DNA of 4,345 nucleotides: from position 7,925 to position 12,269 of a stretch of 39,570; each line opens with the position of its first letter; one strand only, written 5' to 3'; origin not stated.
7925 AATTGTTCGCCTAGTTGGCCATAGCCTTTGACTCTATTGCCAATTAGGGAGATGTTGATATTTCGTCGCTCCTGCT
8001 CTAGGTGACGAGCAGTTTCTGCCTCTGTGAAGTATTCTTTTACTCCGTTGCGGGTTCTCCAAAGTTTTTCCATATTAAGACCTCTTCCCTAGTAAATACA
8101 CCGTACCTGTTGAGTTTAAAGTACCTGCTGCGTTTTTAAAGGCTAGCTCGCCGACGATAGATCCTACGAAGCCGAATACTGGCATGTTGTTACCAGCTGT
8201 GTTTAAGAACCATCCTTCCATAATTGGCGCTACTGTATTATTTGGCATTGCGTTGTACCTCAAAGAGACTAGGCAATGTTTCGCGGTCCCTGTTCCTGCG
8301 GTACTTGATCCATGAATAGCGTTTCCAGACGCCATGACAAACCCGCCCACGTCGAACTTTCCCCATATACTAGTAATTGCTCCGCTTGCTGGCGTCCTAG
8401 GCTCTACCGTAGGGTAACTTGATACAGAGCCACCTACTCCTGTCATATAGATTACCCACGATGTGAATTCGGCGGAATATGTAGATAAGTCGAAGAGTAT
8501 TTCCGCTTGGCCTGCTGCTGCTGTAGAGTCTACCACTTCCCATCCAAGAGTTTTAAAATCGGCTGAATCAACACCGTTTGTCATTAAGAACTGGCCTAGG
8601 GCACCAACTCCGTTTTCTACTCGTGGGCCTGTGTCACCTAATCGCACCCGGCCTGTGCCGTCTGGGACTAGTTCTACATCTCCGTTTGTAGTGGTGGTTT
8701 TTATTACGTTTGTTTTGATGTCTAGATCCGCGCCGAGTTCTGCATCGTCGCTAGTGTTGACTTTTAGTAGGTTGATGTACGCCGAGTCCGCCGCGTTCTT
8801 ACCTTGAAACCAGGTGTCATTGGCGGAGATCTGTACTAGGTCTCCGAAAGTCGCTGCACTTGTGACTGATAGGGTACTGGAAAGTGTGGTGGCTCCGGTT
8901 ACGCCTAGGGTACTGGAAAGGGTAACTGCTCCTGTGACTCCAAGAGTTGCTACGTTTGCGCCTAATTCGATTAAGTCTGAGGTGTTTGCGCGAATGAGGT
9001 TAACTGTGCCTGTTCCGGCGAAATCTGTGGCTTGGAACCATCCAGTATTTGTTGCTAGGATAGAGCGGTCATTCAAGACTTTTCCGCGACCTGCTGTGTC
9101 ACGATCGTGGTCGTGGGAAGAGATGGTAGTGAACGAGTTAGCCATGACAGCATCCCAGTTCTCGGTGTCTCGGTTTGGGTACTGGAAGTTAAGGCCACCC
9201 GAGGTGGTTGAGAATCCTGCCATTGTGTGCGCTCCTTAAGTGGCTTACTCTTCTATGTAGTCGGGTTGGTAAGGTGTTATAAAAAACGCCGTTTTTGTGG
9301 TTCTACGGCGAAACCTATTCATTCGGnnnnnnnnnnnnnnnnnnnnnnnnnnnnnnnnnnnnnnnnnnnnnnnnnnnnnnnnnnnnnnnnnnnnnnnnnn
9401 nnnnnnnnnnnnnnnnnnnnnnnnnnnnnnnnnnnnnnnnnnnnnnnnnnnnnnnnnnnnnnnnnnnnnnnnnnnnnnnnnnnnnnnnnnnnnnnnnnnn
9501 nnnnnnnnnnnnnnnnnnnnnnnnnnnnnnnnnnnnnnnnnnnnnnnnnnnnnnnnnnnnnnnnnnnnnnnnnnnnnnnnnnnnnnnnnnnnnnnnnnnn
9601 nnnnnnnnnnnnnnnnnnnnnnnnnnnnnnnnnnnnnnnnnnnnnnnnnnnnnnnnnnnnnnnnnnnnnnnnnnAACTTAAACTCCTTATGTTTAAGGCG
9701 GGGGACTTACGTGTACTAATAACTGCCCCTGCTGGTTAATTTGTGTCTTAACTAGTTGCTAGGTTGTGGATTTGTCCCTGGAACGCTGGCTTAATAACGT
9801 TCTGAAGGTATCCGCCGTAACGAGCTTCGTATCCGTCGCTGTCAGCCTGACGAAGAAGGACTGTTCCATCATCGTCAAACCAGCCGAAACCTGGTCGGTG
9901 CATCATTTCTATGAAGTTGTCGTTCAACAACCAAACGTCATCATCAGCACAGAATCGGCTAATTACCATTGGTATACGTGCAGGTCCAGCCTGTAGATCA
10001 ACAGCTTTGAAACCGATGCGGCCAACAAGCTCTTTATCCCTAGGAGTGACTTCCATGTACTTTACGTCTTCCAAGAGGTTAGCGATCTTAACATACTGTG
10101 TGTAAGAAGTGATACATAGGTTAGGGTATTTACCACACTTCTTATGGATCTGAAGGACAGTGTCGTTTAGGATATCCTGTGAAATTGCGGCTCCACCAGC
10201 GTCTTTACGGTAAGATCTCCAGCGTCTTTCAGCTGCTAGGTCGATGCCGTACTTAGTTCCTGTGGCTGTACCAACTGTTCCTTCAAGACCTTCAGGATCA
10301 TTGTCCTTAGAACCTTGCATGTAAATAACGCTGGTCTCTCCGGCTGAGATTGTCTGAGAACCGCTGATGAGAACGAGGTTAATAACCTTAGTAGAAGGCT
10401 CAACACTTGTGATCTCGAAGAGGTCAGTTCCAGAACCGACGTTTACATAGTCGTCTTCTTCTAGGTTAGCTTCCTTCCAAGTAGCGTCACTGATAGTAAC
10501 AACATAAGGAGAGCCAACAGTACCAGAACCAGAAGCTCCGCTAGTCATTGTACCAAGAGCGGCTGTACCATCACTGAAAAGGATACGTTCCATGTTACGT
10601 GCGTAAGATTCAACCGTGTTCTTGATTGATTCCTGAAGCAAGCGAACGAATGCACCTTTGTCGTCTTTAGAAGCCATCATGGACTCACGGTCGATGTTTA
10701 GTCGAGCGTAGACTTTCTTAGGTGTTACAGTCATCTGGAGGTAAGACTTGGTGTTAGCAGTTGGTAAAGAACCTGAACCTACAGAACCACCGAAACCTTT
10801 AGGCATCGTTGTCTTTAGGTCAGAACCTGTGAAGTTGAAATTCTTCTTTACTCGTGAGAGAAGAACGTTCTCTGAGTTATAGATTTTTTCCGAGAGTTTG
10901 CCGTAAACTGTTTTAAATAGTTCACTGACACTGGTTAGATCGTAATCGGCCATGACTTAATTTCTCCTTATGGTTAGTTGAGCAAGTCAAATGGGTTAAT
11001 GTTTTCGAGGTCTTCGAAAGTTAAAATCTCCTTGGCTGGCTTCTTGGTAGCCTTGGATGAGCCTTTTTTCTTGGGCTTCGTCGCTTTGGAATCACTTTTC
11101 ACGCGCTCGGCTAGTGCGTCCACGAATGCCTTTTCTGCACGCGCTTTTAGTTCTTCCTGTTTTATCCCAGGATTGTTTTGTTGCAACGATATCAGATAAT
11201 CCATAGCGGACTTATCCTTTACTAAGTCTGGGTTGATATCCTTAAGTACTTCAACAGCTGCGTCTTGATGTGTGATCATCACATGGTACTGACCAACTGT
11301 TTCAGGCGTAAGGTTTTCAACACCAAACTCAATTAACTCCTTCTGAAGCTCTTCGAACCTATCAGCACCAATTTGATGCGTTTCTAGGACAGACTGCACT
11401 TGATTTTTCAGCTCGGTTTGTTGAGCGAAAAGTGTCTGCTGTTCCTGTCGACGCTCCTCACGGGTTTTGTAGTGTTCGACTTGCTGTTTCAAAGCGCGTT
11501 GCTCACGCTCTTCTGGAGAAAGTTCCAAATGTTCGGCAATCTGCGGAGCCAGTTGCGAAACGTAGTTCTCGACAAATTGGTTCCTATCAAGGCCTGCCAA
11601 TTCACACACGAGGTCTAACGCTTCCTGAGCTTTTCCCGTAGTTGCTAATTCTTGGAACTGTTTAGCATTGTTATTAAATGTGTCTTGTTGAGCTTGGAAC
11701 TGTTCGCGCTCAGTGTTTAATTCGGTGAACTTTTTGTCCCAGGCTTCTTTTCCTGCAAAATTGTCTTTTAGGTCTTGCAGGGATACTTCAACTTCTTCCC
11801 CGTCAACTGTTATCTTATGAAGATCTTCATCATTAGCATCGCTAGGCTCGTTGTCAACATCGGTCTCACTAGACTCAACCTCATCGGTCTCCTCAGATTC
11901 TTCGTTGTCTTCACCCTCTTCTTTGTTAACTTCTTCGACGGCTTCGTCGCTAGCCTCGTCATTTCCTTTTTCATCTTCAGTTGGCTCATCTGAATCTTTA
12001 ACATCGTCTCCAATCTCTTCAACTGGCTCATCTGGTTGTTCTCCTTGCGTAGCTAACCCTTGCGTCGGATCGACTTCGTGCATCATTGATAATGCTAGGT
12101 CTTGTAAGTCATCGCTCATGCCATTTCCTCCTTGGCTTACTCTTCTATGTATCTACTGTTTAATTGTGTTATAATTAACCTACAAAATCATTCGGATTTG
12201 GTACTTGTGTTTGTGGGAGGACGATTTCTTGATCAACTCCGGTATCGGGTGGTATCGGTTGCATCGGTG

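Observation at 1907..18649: Seven copies of a fixed-geometry bipartite motif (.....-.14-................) precede every late/structural operon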

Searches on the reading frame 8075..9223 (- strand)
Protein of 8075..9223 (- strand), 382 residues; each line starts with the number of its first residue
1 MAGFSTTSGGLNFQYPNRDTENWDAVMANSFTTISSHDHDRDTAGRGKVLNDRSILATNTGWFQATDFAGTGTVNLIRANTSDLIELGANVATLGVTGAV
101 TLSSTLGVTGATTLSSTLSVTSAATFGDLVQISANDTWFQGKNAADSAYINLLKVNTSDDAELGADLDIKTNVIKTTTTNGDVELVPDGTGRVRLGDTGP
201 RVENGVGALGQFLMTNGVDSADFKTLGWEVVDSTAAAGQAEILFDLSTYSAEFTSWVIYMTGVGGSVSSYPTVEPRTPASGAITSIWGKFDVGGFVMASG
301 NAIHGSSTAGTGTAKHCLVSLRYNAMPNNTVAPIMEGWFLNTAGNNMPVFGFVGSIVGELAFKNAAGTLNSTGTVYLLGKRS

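Call 22: search_protein_families(library=phrogs, proteins=[window:8075-9223:-], max_evalue=0.001)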
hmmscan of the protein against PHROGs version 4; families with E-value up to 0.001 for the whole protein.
window:8075-9223:- (382 aa): 1 family
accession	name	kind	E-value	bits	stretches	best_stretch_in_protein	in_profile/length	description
phrog_36281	-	unknown function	2.1e-05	25.1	1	69-156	193-281/290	-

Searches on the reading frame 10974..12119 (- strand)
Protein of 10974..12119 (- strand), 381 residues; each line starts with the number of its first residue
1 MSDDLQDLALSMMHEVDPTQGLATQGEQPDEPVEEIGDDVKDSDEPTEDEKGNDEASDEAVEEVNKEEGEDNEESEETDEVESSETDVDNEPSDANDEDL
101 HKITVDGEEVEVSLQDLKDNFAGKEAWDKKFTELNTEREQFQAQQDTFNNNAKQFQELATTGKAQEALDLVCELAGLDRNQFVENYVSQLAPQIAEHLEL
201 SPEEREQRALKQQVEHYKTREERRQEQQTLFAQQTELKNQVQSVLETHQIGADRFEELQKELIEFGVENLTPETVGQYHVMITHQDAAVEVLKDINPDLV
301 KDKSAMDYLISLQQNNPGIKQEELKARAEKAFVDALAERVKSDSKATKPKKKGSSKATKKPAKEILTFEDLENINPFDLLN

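Call 22: search_protein_families(library=phrogs, proteins=[window:10974-12119:-], max_evalue=0.001)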
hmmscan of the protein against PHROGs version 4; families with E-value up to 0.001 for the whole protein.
window:10974-12119:- (381 aa): 1 family
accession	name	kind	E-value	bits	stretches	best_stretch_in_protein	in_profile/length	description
phrog_3927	-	head and packaging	2.2e-08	35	1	16-266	14-259/342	head scaffolding protein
